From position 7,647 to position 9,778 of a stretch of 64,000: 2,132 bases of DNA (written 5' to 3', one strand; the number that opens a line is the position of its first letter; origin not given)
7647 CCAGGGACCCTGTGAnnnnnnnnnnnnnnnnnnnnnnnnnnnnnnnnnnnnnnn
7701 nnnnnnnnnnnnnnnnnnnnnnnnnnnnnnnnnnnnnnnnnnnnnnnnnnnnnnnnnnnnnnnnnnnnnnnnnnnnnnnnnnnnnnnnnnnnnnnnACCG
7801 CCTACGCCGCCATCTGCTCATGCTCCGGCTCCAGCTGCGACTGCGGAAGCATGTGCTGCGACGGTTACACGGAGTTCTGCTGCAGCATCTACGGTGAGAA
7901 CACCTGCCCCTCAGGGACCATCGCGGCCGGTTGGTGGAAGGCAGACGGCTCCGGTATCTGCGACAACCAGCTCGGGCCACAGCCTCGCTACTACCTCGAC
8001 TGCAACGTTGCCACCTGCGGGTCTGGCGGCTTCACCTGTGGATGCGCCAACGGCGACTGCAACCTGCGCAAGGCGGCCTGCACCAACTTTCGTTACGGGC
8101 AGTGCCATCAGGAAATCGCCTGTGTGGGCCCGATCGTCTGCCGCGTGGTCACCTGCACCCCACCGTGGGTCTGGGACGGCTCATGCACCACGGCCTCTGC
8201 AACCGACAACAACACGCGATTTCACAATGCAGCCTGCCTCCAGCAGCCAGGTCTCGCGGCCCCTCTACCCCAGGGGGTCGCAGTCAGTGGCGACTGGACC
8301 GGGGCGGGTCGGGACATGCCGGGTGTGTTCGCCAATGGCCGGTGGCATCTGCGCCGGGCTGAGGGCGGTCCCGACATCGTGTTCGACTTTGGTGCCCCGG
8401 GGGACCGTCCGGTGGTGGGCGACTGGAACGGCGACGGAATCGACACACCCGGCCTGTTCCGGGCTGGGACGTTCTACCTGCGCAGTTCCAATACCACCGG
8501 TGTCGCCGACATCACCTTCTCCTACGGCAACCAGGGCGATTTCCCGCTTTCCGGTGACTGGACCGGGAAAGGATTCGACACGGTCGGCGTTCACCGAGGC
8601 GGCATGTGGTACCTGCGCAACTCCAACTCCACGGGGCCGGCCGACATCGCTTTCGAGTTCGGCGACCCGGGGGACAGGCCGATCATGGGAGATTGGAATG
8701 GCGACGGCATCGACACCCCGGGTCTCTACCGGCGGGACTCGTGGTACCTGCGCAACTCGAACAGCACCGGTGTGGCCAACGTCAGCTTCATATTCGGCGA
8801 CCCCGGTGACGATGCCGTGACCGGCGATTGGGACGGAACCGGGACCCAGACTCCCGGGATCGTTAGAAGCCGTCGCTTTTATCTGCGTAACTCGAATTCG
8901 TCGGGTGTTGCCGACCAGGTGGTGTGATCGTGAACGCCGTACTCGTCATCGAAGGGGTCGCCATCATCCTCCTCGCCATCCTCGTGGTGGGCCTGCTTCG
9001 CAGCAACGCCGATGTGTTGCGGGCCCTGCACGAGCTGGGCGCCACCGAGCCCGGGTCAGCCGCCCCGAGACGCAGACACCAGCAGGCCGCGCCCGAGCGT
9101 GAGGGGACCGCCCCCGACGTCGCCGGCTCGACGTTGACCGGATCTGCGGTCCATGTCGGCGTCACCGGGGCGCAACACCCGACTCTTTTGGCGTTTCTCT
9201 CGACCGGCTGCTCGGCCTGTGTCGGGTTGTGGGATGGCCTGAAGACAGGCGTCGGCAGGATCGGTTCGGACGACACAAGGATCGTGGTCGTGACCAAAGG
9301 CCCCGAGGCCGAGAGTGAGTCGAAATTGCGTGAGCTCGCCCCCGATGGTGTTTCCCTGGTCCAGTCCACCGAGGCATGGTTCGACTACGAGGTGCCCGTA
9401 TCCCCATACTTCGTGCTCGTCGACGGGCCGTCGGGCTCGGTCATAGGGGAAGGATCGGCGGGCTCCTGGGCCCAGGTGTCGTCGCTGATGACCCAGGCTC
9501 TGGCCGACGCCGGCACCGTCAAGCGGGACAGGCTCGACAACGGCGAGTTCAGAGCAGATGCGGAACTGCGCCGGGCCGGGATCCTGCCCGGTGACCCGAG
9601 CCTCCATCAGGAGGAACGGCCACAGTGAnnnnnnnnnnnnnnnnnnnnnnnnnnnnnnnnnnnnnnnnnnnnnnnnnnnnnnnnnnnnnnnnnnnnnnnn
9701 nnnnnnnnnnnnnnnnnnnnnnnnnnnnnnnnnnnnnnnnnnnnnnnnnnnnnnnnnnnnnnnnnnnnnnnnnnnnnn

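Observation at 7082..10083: Orphan mau-like module: MauE-like membrane protein, Tat-exported 22-Cys MauA-like protein and MauD/TlpA-like thioredoxin, with no MauB or MauG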

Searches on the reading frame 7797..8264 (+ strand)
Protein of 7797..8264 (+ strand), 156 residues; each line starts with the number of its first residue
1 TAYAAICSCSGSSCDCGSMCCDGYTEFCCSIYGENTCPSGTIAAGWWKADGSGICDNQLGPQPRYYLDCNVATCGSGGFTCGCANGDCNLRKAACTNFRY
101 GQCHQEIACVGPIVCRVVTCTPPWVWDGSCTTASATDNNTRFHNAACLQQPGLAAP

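Call 13: search_solved_structures(query=A2, max_evalue=10, show_alignments=4)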
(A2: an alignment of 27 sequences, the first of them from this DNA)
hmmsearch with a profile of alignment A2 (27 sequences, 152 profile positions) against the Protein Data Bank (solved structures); distinct sequences matched with E-value up to 10: 0.

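Call 21: predict_structure(alignment_id=A3)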
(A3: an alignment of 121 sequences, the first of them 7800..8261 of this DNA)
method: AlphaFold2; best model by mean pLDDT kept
length: 154 residues; sequences in the alignment: 121
mean_pLDDT: 89.8   pTM: 0.83
mean pLDDT of the five models: 89.8, 89.6, 89.5, 89.1, 88.8
residues with pLDDT >= 90: 121; 70-90: 22; 50-70: 5; < 50: 6
segments of 3 or more residues with pLDDT < 50: 1-4
pLDDT, mean of each block of 10 residues (from residue 1): 59 89 95 96 96 92 96 92 94 90 93 96 95 93 86 49
secondary structure, 60 per line:
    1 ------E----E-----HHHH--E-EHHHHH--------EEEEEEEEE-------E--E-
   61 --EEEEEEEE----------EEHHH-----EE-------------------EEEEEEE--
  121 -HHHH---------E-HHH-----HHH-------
elements in order: H18-21 H27-31 E40-48 E63-70 E112-118 H122-125

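Call 23: fold_search(model_id=the predicted structure, library=pdb)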
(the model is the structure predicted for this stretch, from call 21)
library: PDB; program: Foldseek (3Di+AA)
matches with E <= 10: 72; with E <= 0.001: 0
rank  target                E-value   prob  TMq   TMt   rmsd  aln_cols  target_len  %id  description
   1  9qf4_Af               2.0e+00  0.05  0.15  0.11   7.9        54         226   11  Structure of P. furiosus 70S ribosome grown at 95 degC (released 2025-11-05)
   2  4ug0_SC               2.0e+00  0.02  0.18  0.14  13.6       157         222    6  STRUCTURE OF THE HUMAN 80S RIBOSOME (released 2015-06-10)
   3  3ceh_A                2.3e+00  0.01  0.08  0.02  11.6        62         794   13  Human liver glycogen phosphorylase (tense state) in complex with the allosteric inhibitor AVE5688 (released 2008-05-27)
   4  6skf_Ag               2.8e+00  0.04  0.15  0.11   7.9        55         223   11  Cryo-EM Structure of T. kodakarensis 70S ribosome (released 2020-07-29)
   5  3cej_A                3.1e+00  0.01  0.11  0.03  11.0        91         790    8  Human glycogen phosphorylase (tense state) in complex with the allosteric inhibitor AVE2865 (released 2008-05-27)
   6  8q7z_Ab               4.0e+00  0.06  0.16  0.12   3.5        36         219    6  Structure of the G. gallus 80S non-rotated ribosome (released 2024-08-28)
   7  4dam_D                4.0e+00  0.01  0.09  0.12   5.2        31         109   22  Crystal structure of small single-stranded DNA-binding protein from Streptomyces coelicolor (released 2013-01-16)
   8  2fiv_A                4.0e+00  0.01  0.12  0.15  12.2       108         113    8  Crystal structure of feline immunodeficiency virus protease complexed with a substrate (released 1997-11-12)
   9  2iei_A                4.0e+00  0.01  0.13  0.04  12.2       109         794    7  Crystal structure of rabbit muscle glycogen phosphorylase in complex with 3,4-dihydro-2-quinolone (released 2006-12-26)
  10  8a3w_SF               4.9e+00  0.05  0.15  0.12   3.7        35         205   11  CRYO-EM STRUCTURE OF LEISHMANIA MAJOR 80S RIBOSOME : WILD TYPE (released 2023-12-20)
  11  8jdj_z                4.9e+00  0.05  0.15  0.12   3.5        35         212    6  Structure of the Human cytoplasmic Ribosome with human tRNA Asp(Q34) and mRNA(GAU) (released 2023-12-06)
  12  6ole_SC               5.2e+00  0.06  0.14  0.10   3.0        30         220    7  Human ribosome nascent chain complex (CDH1-RNC) stalled by a drug-like molecule with AP and PE tRNAs (released 2019-06-19)
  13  5lzs_CC               5.2e+00  0.04  0.16  0.11   3.5        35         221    6  Structure of the mammalian ribosomal elongation complex with aminoacyl-tRNA, eEF1A, and didemnin B (released 2016-11-30)
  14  6gef_F                5.2e+00  0.01  0.15  0.07  11.5        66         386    8  X-ray structure of the Yersinia pseudotuberculosis ATPase DotB (released 2018-05-30)
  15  4dam_E                5.2e+00  0.01  0.09  0.12   5.2        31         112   22  Crystal structure of small single-stranded DNA-binding protein from Streptomyces coelicolor (released 2013-01-16)
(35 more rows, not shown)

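Call 39: search_protein_representatives(alignment_id=A3)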
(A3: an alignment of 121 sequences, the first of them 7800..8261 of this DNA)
Query: 121 sequences, 306 profile positions. Proteins with E-value up to 0.001 (for the whole library): 619; up to 1e-10: 492; up to 1e-30: 290. The best 150 are listed.
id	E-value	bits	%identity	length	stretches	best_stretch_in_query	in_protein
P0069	1.9e-113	395.7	-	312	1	1-285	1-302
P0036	4.0e-109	381.5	-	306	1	1-238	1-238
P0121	7.9e-107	374.0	-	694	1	1-235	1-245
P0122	4.7e-104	364.8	-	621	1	4-206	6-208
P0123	7.1e-103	361.0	-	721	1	4-206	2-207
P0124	3.2e-102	358.9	-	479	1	2-295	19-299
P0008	8.2e-100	350.9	-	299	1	1-214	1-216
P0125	1.1e-99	350.6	-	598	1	2-207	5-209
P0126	1.5e-99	350.1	-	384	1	1-204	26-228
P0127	1.6e-99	350.0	-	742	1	1-204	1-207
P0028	1.7e-99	349.9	-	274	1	1-214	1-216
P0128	4.7e-98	345.1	-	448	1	1-206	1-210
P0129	1.3e-97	343.7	-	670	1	4-206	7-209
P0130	2.1e-97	343.0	-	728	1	2-209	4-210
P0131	5.0e-97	341.8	-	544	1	3-205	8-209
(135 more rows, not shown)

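Call 45: search_protein_families(library=pfam, alignment_id=A5, max_evalue=0.001)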
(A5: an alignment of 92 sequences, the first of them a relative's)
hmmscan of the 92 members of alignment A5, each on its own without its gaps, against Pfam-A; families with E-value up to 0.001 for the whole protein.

A. member 1, P0121 (694 aa): 1 family
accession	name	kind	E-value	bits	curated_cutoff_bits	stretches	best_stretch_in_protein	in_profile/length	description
PF19135.5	DUF5818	-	0.00016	21.6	27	0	516-531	9-24/57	Protein of unknown function (DUF5818)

B. families by the number of members that match (of 92 scanned): 22 families
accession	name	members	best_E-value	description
PF08310.17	LGFP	27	1.6e-112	LGFP repeat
PF04122.17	CW_binding_2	6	6.6e-58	Cell wall binding domain 2 (CWB2)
PF13517.12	FG-GAP_3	5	1e-15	FG-GAP-like repeat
PF00395.25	SLH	4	3.2e-27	S-layer homology domain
PF13946.11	DUF4214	3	6.7e-44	Domain of unknown function (DUF4214)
PF07291.16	MauE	3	3.9e-09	Methylamine utilisation protein MauE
PF19855.4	DUF6330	2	8.4e-05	Family of unknown function (DUF6330)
PF14200.12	RicinB_lectin_2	1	2.7e-77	Ricin-type beta-trefoil lectin domain-like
PF00652.28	Ricin_B_lectin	1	2.4e-49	Ricin-type beta-trefoil lectin domain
PF19193.6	Tectonin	1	5e-19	Tectonin domain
PF01839.29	FG-GAP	1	1.1e-14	FG-GAP repeat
PF15985.11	KH_6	1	9e-09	KH domain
PF10411.14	DsbC_N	1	1.4e-06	Disulfide bond isomerase protein N-terminal domain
PF20346.3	DUF6641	1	3.5e-06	Family of unknown function (DUF6641)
PF23973.1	DUF7299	1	0.00011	Family of unknown function (DUF7299)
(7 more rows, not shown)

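Call 46: find_related_loci(query=A2, collection=genome_contigs, flank=7000)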
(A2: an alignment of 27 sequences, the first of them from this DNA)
Query A2 (156 aa) in genome_contigs; peptide patterns used: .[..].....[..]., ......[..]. (x = any residue, [..] = any of these).
599 stretches matched a pattern (row limit reached: there are more); 566 encode a relative of the query (tblastn E <= 1e-3); the best 80 are kept; 80 distinct loci.
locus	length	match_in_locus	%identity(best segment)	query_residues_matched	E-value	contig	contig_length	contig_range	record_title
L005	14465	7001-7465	95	1-155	7e-89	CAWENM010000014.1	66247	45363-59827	MAG: uncultured Acidobacteriota bacterium isolate MFD02360.bin.1.245 genome assembly, contig: contig_5975, whole genome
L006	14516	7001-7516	81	1-156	8e-80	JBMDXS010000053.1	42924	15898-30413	MAG: Acidimicrobiia bacterium isolate FBaSoil1_17 FBaSoil1_contig53, whole genome shotgun sequence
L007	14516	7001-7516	80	1-156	8e-80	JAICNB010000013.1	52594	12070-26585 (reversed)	MAG: Acidimicrobiia bacterium isolate OF_bin.16 k141_467627_length_52594_cov_11.0000, whole genome shotgun sequence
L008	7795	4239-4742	74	1-152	4e-77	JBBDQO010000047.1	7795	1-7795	MAG: Acidimicrobiia bacterium isolate LejiaC_64_14 Lejia_C_21296_length_7795_cov_8, whole genome shotgun sequence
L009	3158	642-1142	72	1-151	2e-75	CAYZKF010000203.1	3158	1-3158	MAG TPA_asm: uncultured Acidimicrobiaceae bacterium isolate SRP217488_co1_199 genome assembly, contig: NODE_44186_length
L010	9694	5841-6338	72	1-150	1e-74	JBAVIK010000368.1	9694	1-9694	MAG: Acidimicrobiia bacterium isolate MFD02594_ilm_asm_bin11 k127_35222, whole genome shotgun sequence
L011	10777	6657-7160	72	1-152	1e-74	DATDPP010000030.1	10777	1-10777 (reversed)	MAG TPA_asm: Acidimicrobiia bacterium isolate SMAG_U7924 k141_1357903, whole genome shotgun sequence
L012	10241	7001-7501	69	1-151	3e-74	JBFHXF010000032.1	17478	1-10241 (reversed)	MAG: Acidimicrobiia bacterium isolate Mix_sand09.2021.07.Z.5 k141_877682_length_17478_cov_12.9266, whole genome shotgun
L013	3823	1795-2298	70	1-152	6e-74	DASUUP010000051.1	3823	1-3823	MAG TPA_asm: Acidimicrobiia bacterium isolate SMAG_U1792 k141_922329, whole genome shotgun sequence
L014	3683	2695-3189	70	1-149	2e-72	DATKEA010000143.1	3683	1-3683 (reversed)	MAG TPA_asm: Acidimicrobiia bacterium isolate SMAG_U14487 k141_1046852, whole genome shotgun sequence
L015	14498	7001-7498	70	1-150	4e-72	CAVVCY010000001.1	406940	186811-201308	MAG: uncultured Acidobacteriota bacterium isolate MFD02242.bin.2.132 genome assembly, contig: contig_12036, whole genome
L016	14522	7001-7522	67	1-151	8e-72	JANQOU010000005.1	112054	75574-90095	MAG: Acidimicrobiia bacterium isolate IP29b_bin.142 k99_1587961, whole genome shotgun sequence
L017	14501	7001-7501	74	1-151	4e-71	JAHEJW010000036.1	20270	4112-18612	MAG: bacterium isolate Ww567 NODE_7163_length_20270_cov_13.169934, whole genome shotgun sequence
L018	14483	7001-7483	67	1-149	7e-67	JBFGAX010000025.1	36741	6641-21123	MAG: Acidimicrobiia bacterium isolate Mix_sand01.2020.11.Z.2 k141_585965_length_36741_cov_22.1047, whole genome shotgun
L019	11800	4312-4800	64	1-152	2e-65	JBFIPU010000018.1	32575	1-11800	MAG: Acidimicrobiia bacterium isolate Mix_sand12.2021.10.Z.63 k141_1138303_length_32575_cov_25.9251, whole genome shotgu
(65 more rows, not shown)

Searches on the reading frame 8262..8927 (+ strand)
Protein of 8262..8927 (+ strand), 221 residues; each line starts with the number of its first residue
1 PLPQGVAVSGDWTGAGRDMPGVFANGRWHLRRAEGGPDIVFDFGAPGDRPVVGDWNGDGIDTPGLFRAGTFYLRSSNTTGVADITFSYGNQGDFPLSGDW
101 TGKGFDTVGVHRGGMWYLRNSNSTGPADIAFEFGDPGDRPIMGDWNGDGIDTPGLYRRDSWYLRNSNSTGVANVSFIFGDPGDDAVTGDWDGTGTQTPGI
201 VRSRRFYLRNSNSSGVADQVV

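Call 29: search_protein_families(library=pfam, proteins=[window:8262-8927:+], max_evalue=1)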
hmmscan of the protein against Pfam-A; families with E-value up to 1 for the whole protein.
window:8262-8927:+ (221 aa): 3 families
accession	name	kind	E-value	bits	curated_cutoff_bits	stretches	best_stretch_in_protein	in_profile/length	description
PF14231.11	GXWXG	-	0.28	11.7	25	0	96-107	14-25/59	GXWXG protein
PF10413.14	Rhodopsin_N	-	0.29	11.4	27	0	70-88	7-25/36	Amino terminal of the G-protein receptor rhodopsin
PF13517.12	FG-GAP_3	-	0.76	10.9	26.9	0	112-150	15-56/61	FG-GAP-like repeat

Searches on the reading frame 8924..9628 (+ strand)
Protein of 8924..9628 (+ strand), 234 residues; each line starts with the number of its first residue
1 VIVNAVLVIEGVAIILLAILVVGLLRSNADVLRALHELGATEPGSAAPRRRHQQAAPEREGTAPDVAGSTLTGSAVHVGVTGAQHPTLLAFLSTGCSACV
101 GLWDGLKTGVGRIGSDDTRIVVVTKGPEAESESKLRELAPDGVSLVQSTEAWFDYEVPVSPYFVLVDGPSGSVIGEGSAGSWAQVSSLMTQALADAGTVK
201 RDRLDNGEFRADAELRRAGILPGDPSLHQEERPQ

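Call 3: search_protein_families(library=pfam, proteins=[window:8924-9628:+], max_evalue=1)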
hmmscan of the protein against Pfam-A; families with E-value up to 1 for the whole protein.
window:8924-9628:+ (234 aa): 0 families

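Call 4: search_protein_families(library=ncbifam, proteins=[window:8924-9628:+], max_evalue=1)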
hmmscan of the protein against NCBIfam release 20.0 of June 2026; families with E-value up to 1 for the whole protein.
window:8924-9628:+ (234 aa): 1 family
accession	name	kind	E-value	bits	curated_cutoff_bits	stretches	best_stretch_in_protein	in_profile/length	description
TIGR02661.1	MauD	equivalog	3.4e-10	39.7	188.6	1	10-190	9-176/189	methylamine dehydrogenase accessory protein MauD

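Call 6: search_solved_structures(query=window:8924-9628:+, max_evalue=1, show_alignments=2)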
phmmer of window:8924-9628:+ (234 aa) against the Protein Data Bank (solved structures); distinct sequences matched with E-value up to 1: 1.
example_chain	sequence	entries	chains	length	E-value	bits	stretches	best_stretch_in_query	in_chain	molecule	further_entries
6m6z_A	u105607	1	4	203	0.2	14.4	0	11-63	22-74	TMH4C4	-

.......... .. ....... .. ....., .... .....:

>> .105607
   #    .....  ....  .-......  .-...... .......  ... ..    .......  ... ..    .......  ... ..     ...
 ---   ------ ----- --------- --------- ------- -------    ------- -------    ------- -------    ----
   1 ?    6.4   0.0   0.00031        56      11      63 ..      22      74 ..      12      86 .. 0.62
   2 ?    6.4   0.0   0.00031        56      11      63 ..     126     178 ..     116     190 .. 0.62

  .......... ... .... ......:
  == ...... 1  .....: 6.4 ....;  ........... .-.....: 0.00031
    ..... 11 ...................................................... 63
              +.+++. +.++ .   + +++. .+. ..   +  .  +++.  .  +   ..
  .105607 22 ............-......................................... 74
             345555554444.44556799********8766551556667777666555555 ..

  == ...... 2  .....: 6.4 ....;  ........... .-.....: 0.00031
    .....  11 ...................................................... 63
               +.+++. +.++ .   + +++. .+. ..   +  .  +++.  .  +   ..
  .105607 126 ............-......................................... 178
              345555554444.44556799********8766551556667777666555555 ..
